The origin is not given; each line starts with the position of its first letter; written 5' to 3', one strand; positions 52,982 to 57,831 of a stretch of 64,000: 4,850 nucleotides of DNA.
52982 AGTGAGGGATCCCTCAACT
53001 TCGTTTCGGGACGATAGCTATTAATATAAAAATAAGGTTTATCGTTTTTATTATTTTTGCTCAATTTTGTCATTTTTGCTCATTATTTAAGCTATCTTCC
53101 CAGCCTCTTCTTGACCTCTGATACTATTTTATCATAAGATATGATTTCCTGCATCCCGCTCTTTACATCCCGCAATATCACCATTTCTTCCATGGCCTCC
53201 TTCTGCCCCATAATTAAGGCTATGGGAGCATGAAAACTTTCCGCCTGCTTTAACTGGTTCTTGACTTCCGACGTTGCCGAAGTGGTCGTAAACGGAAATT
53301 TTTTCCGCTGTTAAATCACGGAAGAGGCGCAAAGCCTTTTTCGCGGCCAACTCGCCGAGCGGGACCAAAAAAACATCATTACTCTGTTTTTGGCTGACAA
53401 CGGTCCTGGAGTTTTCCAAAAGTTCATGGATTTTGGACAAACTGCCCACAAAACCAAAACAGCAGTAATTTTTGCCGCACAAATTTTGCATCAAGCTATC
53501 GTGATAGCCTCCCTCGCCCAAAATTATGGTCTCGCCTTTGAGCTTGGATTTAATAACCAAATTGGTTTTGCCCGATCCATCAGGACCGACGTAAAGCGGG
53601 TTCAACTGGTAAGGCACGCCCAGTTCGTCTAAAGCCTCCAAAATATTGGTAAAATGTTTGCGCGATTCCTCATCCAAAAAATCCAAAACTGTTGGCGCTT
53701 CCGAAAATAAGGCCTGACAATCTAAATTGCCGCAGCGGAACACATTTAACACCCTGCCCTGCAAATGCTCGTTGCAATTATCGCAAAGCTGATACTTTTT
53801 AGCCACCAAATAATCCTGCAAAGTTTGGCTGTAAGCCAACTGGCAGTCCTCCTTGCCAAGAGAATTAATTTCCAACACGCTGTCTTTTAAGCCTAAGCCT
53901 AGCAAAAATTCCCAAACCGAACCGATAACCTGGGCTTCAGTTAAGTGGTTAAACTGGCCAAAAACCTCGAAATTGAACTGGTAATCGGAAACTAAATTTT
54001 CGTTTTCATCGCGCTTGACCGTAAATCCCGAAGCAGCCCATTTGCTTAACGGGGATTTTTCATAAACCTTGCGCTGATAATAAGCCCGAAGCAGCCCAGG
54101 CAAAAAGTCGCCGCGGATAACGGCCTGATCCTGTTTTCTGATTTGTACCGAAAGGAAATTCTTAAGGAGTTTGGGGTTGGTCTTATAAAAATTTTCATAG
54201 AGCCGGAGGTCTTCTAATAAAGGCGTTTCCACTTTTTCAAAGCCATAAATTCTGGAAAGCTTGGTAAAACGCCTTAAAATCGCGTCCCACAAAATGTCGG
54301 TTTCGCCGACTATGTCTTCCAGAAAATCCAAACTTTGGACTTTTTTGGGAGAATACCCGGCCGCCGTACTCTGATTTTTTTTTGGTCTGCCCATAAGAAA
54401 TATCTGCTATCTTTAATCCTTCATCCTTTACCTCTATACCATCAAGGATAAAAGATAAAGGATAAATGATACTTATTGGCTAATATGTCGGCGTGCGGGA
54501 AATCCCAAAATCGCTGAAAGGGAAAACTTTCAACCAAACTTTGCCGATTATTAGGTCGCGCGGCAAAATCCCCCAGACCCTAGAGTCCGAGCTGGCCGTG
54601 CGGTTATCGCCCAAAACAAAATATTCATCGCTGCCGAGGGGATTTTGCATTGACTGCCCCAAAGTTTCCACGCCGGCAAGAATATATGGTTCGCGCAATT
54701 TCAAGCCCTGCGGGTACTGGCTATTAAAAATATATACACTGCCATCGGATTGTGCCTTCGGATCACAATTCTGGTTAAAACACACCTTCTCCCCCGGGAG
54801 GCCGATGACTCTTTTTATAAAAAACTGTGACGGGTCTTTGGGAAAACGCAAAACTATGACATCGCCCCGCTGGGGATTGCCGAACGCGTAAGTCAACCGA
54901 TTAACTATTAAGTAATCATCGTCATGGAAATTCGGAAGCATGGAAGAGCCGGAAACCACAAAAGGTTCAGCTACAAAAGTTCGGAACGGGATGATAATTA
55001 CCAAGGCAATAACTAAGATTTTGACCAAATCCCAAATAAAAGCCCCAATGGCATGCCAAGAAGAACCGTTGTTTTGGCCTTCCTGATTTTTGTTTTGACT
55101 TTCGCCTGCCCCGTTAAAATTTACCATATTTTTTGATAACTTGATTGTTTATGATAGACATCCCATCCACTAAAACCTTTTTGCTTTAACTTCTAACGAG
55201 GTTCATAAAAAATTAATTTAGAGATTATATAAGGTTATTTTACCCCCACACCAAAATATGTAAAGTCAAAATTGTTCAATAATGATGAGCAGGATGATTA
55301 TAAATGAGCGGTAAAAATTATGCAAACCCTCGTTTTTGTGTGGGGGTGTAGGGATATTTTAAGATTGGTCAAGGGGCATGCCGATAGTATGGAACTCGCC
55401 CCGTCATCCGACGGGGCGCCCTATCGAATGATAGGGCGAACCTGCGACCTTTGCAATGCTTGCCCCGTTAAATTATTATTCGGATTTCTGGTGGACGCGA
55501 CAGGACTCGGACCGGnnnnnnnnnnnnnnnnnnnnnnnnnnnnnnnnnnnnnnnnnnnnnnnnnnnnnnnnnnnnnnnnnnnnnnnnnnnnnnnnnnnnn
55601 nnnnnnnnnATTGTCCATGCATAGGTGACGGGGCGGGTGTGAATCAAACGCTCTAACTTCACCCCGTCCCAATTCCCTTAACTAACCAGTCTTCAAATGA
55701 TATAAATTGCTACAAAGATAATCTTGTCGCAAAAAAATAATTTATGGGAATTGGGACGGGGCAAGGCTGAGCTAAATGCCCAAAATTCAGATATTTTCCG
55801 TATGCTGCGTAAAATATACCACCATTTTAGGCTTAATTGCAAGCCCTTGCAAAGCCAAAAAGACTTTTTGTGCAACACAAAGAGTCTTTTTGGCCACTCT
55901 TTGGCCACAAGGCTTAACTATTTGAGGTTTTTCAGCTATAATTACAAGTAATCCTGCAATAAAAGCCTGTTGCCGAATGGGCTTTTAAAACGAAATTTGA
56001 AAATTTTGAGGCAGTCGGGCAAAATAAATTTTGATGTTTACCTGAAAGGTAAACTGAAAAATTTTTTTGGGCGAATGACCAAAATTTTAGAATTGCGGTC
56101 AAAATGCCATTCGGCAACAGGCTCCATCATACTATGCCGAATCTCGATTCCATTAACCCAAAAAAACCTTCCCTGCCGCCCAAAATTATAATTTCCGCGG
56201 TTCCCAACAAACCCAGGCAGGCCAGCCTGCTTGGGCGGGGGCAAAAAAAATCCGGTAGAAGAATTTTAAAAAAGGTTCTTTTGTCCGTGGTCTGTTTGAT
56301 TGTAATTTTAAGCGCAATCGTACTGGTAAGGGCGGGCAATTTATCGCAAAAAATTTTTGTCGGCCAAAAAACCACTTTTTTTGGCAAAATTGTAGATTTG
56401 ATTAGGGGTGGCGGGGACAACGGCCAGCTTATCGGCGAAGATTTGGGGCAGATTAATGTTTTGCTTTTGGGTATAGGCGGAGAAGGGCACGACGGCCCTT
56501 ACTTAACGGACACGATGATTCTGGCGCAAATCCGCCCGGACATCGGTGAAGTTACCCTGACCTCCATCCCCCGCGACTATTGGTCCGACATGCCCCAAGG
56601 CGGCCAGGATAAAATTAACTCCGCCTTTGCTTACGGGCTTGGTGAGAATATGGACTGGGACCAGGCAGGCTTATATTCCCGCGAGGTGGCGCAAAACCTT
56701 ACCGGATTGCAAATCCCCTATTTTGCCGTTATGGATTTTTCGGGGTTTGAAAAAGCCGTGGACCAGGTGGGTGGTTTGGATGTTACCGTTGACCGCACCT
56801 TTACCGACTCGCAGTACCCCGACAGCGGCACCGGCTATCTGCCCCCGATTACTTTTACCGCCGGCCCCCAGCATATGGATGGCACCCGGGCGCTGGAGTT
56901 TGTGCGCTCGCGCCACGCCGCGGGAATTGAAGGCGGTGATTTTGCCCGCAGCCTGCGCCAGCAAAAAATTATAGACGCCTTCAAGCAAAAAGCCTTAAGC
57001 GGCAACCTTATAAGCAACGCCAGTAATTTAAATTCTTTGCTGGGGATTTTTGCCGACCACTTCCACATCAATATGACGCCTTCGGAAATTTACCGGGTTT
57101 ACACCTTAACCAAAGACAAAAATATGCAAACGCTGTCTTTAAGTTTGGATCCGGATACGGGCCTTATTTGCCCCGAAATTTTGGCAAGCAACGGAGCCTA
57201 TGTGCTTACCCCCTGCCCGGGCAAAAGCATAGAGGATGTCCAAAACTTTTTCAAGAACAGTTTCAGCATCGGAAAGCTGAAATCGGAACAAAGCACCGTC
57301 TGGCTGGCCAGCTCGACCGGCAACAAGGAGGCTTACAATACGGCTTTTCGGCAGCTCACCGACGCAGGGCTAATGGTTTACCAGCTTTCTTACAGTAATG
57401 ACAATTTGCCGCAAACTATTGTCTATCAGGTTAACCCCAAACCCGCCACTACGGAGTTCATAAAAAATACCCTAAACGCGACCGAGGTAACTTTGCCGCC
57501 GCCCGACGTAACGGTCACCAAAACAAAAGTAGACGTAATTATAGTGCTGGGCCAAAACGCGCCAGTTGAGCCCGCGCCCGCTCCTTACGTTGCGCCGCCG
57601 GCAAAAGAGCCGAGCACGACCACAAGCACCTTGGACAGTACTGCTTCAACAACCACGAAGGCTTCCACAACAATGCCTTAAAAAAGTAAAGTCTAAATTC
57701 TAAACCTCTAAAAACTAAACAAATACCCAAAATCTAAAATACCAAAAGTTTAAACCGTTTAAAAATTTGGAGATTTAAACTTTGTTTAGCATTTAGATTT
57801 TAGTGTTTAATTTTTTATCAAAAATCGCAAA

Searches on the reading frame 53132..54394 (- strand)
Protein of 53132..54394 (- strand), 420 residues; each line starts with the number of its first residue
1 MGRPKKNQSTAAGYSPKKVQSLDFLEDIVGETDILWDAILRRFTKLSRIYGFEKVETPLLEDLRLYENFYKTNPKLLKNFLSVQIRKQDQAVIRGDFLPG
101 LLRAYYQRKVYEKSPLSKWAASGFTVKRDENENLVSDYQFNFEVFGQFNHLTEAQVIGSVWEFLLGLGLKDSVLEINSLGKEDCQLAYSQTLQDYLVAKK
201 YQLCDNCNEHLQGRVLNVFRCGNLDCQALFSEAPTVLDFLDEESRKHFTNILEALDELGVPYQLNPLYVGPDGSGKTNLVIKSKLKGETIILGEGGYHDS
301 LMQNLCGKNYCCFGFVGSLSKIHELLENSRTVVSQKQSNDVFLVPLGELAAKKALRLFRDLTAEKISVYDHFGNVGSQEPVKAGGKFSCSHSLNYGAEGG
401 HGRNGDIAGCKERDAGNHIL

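Call 14: search_protein_families(library=pfam, proteins=[window:53132-54394:-], max_evalue=0.001)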
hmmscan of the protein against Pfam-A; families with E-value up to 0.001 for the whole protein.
window:53132-54394:- (420 aa): 1 family
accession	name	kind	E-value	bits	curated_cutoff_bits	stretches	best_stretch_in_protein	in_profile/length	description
PF13393.11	tRNA-synt_His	-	1.3e-08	34.9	25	1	36-320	13-306/308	Histidyl-tRNA synthetase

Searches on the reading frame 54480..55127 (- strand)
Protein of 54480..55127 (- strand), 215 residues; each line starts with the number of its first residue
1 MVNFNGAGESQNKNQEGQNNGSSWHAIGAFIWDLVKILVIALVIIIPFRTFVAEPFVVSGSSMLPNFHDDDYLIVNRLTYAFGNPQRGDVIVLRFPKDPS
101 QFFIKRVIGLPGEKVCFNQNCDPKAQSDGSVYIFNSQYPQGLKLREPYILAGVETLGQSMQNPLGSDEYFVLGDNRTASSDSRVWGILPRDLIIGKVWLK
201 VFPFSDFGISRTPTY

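Call 14: search_protein_families(library=pfam, proteins=[window:54480-55127:-], max_evalue=0.001)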
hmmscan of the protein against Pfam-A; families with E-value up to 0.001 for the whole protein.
window:54480-55127:- (215 aa): 2 families
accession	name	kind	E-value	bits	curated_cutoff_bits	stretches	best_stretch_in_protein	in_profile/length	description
PF10502.14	Peptidase_S26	-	2.2e-41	142.1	22.9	1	32-200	2-166/168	Signal peptidase, peptidase S26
PF00717.28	Peptidase_S24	-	1.9e-05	24.7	23.3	1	57-109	39-84/116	Peptidase S24-like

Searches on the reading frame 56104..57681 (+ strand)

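Call 14: search_protein_families(library=pfam, proteins=[window:56104-57681:+], max_evalue=0.001)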
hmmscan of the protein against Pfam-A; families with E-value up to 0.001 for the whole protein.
window:56104-57681:+ (525 aa): 1 family
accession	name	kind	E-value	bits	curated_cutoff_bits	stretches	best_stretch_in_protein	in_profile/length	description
PF03816.19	LytR_cpsA_psr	-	2e-33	116.1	24.6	1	135-297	2-148/150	LytR_cpsA_psr family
